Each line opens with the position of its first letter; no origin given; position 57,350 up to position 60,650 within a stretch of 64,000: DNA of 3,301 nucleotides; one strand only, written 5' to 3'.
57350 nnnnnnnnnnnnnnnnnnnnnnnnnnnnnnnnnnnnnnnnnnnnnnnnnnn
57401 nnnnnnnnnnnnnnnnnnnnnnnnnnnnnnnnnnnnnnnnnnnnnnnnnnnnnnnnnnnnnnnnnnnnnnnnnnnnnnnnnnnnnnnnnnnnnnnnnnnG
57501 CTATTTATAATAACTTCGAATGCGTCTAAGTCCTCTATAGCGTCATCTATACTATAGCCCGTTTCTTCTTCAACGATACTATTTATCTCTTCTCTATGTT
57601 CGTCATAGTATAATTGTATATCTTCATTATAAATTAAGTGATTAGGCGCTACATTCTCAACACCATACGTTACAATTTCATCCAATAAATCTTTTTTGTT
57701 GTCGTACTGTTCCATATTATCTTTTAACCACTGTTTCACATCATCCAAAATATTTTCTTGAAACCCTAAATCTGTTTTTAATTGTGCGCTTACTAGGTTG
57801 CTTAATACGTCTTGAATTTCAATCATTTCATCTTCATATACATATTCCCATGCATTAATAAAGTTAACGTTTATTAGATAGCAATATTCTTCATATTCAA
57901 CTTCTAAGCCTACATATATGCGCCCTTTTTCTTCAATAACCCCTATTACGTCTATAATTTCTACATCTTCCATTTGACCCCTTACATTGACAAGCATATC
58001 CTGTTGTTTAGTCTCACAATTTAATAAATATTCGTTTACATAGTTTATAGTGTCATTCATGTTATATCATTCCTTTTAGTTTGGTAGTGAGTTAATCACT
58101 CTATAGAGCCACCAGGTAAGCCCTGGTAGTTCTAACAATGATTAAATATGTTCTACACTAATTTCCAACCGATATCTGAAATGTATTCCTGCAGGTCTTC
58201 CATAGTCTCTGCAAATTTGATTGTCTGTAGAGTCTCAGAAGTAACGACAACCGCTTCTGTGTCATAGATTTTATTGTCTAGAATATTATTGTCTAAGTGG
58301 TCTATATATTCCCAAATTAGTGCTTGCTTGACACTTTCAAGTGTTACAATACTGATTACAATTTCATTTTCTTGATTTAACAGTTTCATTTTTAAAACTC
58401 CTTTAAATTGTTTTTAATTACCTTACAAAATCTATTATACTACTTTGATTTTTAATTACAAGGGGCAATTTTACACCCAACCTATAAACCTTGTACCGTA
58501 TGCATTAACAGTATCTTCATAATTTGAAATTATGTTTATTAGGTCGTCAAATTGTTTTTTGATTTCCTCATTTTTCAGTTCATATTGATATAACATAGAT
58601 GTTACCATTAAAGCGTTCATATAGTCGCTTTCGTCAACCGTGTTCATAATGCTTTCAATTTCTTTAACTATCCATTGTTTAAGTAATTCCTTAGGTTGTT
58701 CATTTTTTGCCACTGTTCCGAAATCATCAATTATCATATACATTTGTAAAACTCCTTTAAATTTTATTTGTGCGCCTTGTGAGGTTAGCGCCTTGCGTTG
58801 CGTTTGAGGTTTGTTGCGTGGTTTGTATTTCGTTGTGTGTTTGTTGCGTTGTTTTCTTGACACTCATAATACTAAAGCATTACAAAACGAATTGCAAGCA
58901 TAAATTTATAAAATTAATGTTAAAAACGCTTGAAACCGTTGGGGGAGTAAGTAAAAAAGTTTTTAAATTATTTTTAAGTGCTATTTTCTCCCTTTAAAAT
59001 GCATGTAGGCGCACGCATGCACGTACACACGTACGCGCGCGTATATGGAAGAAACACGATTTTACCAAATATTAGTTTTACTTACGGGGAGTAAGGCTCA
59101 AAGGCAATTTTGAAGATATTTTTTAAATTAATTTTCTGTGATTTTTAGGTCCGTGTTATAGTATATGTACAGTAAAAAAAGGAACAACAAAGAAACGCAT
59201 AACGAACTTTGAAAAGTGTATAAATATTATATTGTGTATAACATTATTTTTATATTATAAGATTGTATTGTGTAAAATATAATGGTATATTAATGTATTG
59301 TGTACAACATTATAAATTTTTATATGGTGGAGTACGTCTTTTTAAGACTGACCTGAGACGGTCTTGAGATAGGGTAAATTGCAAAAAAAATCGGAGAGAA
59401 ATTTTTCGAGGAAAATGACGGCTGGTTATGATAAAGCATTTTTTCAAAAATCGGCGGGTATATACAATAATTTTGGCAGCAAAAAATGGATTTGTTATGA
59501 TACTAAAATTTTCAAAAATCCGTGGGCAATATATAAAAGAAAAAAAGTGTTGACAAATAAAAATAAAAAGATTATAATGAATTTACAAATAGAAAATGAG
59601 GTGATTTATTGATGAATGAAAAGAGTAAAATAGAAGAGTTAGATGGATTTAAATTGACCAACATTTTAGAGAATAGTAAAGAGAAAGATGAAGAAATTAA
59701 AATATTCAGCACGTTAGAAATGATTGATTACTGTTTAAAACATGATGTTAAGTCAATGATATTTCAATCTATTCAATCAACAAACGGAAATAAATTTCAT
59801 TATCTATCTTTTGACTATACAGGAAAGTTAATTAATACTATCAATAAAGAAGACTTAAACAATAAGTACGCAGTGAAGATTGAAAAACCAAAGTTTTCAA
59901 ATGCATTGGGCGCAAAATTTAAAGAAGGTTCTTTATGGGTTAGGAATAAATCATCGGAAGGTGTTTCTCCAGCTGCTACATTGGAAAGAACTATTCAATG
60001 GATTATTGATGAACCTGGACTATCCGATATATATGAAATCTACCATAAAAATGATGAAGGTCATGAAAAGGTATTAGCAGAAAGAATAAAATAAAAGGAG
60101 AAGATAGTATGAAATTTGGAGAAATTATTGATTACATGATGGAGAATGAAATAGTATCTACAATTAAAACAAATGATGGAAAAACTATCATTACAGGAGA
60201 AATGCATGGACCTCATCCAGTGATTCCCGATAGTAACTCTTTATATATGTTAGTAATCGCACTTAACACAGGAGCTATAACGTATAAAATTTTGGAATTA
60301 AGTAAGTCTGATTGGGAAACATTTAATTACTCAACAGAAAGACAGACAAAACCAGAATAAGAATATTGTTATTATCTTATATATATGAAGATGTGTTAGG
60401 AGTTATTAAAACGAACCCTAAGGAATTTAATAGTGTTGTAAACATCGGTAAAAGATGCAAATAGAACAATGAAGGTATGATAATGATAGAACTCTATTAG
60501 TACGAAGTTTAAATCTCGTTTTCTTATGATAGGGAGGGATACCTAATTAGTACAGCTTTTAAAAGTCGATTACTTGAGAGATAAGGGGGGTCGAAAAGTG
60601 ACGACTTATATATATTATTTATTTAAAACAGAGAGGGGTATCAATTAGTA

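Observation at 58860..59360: Origin-like control region: direct repeats, a 39-nt Z-DNA-prone tract, a GT-rich repeat and divergent promoters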

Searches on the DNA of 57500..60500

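Call 6: search_rna_families(source=window, start=57500, end=60500, threshold=evalue, max_evalue=10)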
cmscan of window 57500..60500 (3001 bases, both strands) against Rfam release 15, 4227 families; matches with E-value up to 10: 3.
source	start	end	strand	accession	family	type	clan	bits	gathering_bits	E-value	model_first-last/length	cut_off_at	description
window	58517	58576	-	RF00569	SNORD19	Gene; snRNA; snoRNA; CD-box;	CL00048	19.6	35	3.7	1-76/76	no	Small nucleolar RNA SNORD19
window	59140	59216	-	RF03259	MIR1514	Gene; miRNA;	-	19.3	90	5.5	1-110/110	no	MIR1514 microRNA precursor family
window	59724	59776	-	RF01641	ceN53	Gene; snRNA; snoRNA; CD-box;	-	17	50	7.3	1-74/74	no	Caenorhabditis snoRNA ceN53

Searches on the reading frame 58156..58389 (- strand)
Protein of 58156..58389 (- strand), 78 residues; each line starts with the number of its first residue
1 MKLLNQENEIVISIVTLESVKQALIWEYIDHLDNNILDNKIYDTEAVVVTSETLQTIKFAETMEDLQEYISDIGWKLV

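Call 53: search_protein_families(library=phrogs, proteins=[window:58156-58389:-], max_evalue=0.001)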
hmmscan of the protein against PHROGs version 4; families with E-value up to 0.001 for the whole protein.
window:58156-58389:- (78 aa): 1 family
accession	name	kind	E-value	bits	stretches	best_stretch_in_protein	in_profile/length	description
phrog_3480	-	unknown function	3.9e-47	159.3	1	1-78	1-78/78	-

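Call 58: search_protein_families(library=pfam, proteins=[window:58156-58389:-], max_evalue=0.05)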
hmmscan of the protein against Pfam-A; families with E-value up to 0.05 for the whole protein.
window:58156-58389:- (78 aa): 0 families

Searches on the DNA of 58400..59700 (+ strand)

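Call 4: search_dna_similar(query=window:58400-59700:+, collection=phages, mode=distant, max_rows=30)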
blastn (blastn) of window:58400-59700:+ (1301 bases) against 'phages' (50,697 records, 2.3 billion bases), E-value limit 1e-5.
Records with a match: 11; places in all: 13; records where one place covers at least 80% of the query: 1.
Best place of each record, by identity: 80-90% 1; 60-80% 10.
By first word of the organism name: Staphylococcus 10; Arcanobacterium 1.
By host as written in the record: Mammaliicoccus sciuri C6854 3; Staphylococcus capitis 2; Staphylococcus aureus 1; Staphylococcus gallinarum 1; Staphylococcus pseudintermedius 1; Mammaliicoccus sciuri 1; Staphylococcus Saprophyticus 100 1; Arcanobacterium sp. 1.
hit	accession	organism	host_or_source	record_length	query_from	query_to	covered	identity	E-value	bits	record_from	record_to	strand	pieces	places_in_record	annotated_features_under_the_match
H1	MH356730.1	Staphylococcus phage VB-SauS-SA2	Staphylococcus aureus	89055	33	1301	78%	87.5%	0e+0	1236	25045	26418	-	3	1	hypothetical protein (x2) | polygalacturonase-like protein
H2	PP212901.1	Staphylococcus phage PT1-4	Staphylococcus gallinarum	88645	24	1147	86%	74.4%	6e-138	689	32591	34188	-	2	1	hypothetical protein (x6)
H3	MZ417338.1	Staphylococcus phage PG-2021_4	Mammaliicoccus sciuri C6854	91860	435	575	11%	76.8%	5e-19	102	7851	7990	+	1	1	record has no annotation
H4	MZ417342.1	Staphylococcus phage PG-2021_68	Mammaliicoccus sciuri C6854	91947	435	575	11%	76.8%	5e-19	102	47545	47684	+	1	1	record has no annotation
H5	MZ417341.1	Staphylococcus phage PG-2021_67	Mammaliicoccus sciuri C6854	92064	435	575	11%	75.4%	2e-16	93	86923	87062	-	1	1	record has no annotation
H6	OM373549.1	Staphylococcus phage vB_SpsS-DH5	Staphylococcus pseudintermedius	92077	441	575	10%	77.2%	2e-18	100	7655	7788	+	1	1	record has no annotation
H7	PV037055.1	Staphylococcus phage S2G3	Staphylococcus capitis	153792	439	569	10%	78.0%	2e-18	101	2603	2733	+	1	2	hypothetical protein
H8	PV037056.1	Staphylococcus phage Fi4S2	Staphylococcus capitis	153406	439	569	10%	78.0%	2e-18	101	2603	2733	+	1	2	hypothetical protein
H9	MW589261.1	Staphylococcus phage vB-SscS-F1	Mammaliicoccus sciuri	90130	433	570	11%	73.4%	2e-11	77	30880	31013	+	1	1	none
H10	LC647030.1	Staphylococcus phage vB_SsapH-Golestan-100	Staphylococcus Saprophyticus 100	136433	439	569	10%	76.5%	9e-16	92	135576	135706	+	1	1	none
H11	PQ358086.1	Arcanobacterium phage TPWB06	Arcanobacterium sp.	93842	460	575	9%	78.4%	2e-17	98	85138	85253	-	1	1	hypothetical protein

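Call 7: get_annotated_region(hit=H1, flank=3000)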
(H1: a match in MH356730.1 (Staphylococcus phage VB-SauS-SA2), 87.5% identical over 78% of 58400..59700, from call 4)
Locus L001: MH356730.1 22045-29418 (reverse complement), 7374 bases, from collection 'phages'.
description: Staphylococcus phage VB-SauS-SA2, complete genome.
organism: Staphylococcus phage VB-SauS-SA2 (NCBI taxid 2234082)
taxonomy: Viruses; Duplodnaviria; Heunggongvirae; Uroviricota; Caudoviricetes; Sextaecvirus
host: Staphylococcus aureus; source: -; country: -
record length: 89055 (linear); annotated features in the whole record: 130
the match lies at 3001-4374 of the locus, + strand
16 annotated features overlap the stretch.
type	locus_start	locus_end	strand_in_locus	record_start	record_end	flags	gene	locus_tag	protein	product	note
CDS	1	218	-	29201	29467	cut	-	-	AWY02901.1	hypothetical protein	-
CDS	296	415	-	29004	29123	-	-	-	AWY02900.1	hypothetical protein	-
CDS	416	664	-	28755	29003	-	-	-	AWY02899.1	hypothetical protein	-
CDS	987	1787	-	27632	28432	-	-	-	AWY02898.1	hypothetical protein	-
CDS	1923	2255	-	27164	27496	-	-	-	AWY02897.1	TreP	-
CDS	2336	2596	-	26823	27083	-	-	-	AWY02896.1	hypothetical protein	-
CDS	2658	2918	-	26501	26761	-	-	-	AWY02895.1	hypothetical protein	-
CDS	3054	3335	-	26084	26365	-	-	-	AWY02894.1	hypothetical protein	-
CDS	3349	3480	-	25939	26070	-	-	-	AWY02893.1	hypothetical protein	-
CDS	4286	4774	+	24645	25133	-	-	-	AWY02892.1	polygalacturonase-like protein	-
CDS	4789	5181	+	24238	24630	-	-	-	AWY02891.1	hypothetical protein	-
CDS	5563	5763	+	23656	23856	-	-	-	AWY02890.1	hypothetical protein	-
CDS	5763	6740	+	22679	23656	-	-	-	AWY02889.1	response regulator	-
CDS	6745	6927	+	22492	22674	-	-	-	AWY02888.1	hypothetical protein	-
CDS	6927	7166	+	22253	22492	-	-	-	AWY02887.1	thioredoxin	-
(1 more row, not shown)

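Call 8: get_annotated_region(hit=H2, flank=3000)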
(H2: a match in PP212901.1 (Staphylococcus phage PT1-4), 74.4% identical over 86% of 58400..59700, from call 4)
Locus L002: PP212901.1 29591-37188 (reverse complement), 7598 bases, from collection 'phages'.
description: Staphylococcus phage PT1-4, complete genome.
organism: Staphylococcus phage PT1-4 (NCBI taxid 3117431)
taxonomy: Viruses; Duplodnaviria; Heunggongvirae; Uroviricota; Caudoviricetes; Sextaecvirus
host: Staphylococcus gallinarum; source: sewage; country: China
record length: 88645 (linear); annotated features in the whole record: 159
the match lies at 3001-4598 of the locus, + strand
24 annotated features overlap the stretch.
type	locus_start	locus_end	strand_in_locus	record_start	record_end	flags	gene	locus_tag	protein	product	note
CDS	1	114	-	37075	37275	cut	-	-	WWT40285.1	hypothetical protein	rasttk_feature_creation_tool=/opt/patric-common/ runtime/bin/phanotate version Unknown; ...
CDS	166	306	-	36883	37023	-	-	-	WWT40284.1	hypothetical protein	rasttk_feature_creation_tool=/opt/patric-common/ runtime/bin/phanotate version Unknown; ...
CDS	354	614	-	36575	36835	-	-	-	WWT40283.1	hypothetical protein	rasttk_feature_creation_tool=/opt/patric-common/ runtime/bin/phanotate version Unknown; ...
CDS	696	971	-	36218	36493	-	-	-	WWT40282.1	hypothetical protein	rasttk_feature_creation_tool=/opt/patric-common/ runtime/bin/phanotate version Unknown; ...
CDS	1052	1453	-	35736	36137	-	-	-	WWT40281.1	hypothetical protein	rasttk_feature_creation_tool=/opt/patric-common/ runtime/bin/phanotate version Unknown; ...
CDS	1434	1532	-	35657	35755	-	-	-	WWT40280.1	hypothetical protein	rasttk_feature_creation_tool=/opt/patric-common/ runtime/bin/phanotate version Unknown; ...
CDS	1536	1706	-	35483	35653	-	-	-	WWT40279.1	hypothetical protein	rasttk_feature_creation_tool=/opt/patric-common/ runtime/bin/phanotate version Unknown; ...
CDS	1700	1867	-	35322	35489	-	-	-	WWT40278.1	hypothetical protein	rasttk_feature_creation_tool=/opt/patric-common/ runtime/bin/phanotate version Unknown; ...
CDS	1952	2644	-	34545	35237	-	-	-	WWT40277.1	hypothetical protein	rasttk_feature_creation_tool=/opt/patric-common/ runtime/bin/phanotate version Unknown; ...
CDS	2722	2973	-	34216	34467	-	-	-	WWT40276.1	hypothetical protein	rasttk_feature_creation_tool=/opt/patric-common/ runtime/bin/phanotate version Unknown; ...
CDS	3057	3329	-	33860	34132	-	-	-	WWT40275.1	hypothetical protein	rasttk_feature_creation_tool=/opt/patric-common/ runtime/bin/phanotate version Unknown; ...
CDS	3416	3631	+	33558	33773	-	-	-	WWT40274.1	hypothetical protein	rasttk_feature_creation_tool=/opt/patric-common/ runtime/bin/phanotate version Unknown; ...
CDS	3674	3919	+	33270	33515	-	-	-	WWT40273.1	hypothetical protein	rasttk_feature_creation_tool=/opt/patric-common/ runtime/bin/phanotate version Unknown; ...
CDS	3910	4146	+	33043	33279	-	-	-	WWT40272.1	hypothetical protein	rasttk_feature_creation_tool=/opt/patric-common/ runtime/bin/phanotate version Unknown; ...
CDS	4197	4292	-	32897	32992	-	-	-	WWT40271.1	hypothetical protein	rasttk_feature_creation_tool=/opt/patric-common/ runtime/bin/phanotate version Unknown; ...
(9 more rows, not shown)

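Call 9: get_annotated_region(hit=H7, flank=2500)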
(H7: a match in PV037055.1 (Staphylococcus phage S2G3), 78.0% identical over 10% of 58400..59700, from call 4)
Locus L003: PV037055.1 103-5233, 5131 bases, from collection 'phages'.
description: Staphylococcus phage S2G3, complete genome.
organism: Staphylococcus phage S2G3 (NCBI taxid 3401602)
taxonomy: Viruses; Duplodnaviria; Heunggongvirae; Uroviricota; Caudoviricetes
host: Staphylococcus capitis; source: waste water; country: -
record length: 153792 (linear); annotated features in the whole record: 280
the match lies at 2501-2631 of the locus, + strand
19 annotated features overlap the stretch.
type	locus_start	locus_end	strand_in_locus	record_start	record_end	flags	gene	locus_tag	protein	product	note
CDS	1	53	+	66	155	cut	-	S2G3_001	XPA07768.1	hypothetical protein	-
CDS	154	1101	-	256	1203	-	-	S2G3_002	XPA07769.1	hypothetical protein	-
CDS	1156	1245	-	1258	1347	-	-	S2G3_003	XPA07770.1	hypothetical protein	-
CDS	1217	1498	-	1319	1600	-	-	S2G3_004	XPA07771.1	hypothetical protein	-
CDS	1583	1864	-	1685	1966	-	-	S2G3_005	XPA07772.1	hypothetical protein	-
CDS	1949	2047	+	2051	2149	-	-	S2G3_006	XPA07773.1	hypothetical protein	-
CDS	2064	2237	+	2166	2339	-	-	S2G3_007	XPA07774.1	hypothetical protein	-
CDS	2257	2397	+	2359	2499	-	-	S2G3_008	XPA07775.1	hypothetical protein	-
CDS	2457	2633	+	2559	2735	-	-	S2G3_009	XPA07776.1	hypothetical protein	-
CDS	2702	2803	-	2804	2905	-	-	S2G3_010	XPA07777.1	hypothetical protein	-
CDS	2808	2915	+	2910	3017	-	-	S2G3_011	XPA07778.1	hypothetical protein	-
CDS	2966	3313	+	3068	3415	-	-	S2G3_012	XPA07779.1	hypothetical protein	-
CDS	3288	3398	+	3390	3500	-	-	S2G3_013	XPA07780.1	hypothetical protein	-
CDS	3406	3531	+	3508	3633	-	-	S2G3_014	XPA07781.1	hypothetical protein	-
CDS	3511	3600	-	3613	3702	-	-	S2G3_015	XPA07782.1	hypothetical protein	-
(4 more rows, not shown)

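Call 11: search_dna_similar(query=window:58930-59380:+, collection=phages, mode=distant, max_rows=40, max_evalue=0.01)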
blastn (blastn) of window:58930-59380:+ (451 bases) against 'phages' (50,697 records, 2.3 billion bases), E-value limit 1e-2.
Records with a match: 4; places in all: 4; records where one place covers at least 80% of the query: 2.
Best place of each record, by identity: 80-90% 3; 60-80% 1.
By first word of the organism name: Staphylococcus 3; Arcanobacterium 1.
By host as written in the record: Staphylococcus aureus 1; Staphylococcus gallinarum 1; Arcanobacterium sp. 1; Staphylococcus pseudintermedius 1.
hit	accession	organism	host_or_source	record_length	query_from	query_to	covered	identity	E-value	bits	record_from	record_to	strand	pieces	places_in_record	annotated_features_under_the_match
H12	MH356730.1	Staphylococcus phage VB-SauS-SA2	Staphylococcus aureus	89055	1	449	100%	89.6%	3e-167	592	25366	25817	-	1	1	none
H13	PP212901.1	Staphylococcus phage PT1-4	Staphylococcus gallinarum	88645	18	449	96%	74.6%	8e-68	262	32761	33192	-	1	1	hypothetical protein (x3)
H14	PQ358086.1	Arcanobacterium phage TPWB06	Arcanobacterium sp.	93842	1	45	10%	84.4%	9e-4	51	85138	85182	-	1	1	hypothetical protein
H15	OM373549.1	Staphylococcus phage vB_SpsS-DH5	Staphylococcus pseudintermedius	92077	1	45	10%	84.4%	9e-4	51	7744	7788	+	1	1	record has no annotation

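Call 15: get_annotated_region(hit=H6, flank=1500)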
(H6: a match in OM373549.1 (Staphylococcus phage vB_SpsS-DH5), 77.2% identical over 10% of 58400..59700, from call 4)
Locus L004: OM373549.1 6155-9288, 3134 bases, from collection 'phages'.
description: UNVERIFIED: Staphylococcus phage vB_SpsS-DH5, complete genome.
organism: Staphylococcus phage vB_SpsS-DH5 (NCBI taxid 2924918)
taxonomy: Viruses; Duplodnaviria; Heunggongvirae; Uroviricota; Caudoviricetes; Sextaecvirus
host: Staphylococcus pseudintermedius; source: canine hair; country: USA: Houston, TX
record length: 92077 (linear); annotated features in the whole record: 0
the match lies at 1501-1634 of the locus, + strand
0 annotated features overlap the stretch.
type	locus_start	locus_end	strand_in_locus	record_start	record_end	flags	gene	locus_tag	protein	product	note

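Call 16: get_annotated_region(hit=H11, flank=1500)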
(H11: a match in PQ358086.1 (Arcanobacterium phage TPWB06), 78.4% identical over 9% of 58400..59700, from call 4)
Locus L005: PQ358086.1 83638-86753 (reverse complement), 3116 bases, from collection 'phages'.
description: Arcanobacterium phage TPWB06, complete genome.
organism: Arcanobacterium phage TPWB06 (NCBI taxid 3388604)
taxonomy: Viruses
host: Arcanobacterium sp.; source: Tabanus par; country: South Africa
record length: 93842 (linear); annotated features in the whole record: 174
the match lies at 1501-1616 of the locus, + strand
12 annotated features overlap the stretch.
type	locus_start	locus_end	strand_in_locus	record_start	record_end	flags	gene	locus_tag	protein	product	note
CDS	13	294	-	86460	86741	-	-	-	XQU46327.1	hypothetical protein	-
CDS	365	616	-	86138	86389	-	-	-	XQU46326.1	hypothetical protein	-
CDS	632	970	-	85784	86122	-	-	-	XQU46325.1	hypothetical protein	-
CDS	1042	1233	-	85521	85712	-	-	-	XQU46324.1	hypothetical protein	-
CDS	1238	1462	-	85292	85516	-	-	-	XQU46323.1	hypothetical protein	-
CDS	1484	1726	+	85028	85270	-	-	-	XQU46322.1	hypothetical protein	-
CDS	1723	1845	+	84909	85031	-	-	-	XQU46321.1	hypothetical protein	-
CDS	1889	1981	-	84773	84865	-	-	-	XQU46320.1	hypothetical protein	-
CDS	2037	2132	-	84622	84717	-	-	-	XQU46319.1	hypothetical protein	-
CDS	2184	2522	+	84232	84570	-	-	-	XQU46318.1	hypothetical protein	-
CDS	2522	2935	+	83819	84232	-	-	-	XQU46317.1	hypothetical protein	-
CDS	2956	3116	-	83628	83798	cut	-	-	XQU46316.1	hypothetical protein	-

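Call 17: get_annotated_region(hit=H10, flank=1500)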
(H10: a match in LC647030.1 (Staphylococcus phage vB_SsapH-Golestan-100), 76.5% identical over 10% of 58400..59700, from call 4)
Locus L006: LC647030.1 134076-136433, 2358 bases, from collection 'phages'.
description: Staphylococcus phage vB_SsapH-Golestan-100 DNA, complete genome.
organism: Staphylococcus phage vB_SsapH-Golestan-100 (NCBI taxid 2870751)
taxonomy: Viruses; Duplodnaviria; Heunggongvirae; Uroviricota; Caudoviricetes; Herelleviridae; Twortvirinae
host: Staphylococcus Saprophyticus 100; source: -; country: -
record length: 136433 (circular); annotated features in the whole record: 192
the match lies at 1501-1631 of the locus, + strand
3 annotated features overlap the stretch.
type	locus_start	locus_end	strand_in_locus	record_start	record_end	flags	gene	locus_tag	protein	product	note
CDS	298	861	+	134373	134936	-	-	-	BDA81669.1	HNH homing endonuclease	PPEKNJNH_00190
CDS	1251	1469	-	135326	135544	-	-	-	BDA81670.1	hypothetical protein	PPEKNJNH_00191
CDS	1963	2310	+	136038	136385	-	-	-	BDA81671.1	hypothetical protein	PPEKNJNH_00192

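Call 18: get_annotated_region(hit=H9, flank=1500)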
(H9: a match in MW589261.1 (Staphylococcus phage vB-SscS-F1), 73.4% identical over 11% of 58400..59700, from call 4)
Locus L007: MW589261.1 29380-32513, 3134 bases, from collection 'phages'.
description: Staphylococcus phage vB-SscS-F1, complete genome.
organism: Staphylococcus phage vB-SscS-F1 (NCBI taxid 2812861)
taxonomy: Viruses; Duplodnaviria; Heunggongvirae; Uroviricota; Caudoviricetes; Sextaecvirus
host: Mammaliicoccus sciuri; source: sewage samples; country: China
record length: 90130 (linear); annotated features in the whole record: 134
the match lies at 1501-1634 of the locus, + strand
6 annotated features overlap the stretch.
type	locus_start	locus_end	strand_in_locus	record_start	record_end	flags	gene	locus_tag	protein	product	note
CDS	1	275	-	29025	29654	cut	-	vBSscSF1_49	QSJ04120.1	hypothetical protein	-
CDS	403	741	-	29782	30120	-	-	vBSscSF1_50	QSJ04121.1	hypothetical protein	-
CDS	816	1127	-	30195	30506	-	-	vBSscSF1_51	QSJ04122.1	hypothetical protein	-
CDS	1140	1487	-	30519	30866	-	-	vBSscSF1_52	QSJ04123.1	hypothetical protein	-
CDS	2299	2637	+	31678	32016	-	-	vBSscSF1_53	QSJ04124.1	hypothetical protein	-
CDS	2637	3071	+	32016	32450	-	-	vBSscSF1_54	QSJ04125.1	hypothetical protein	-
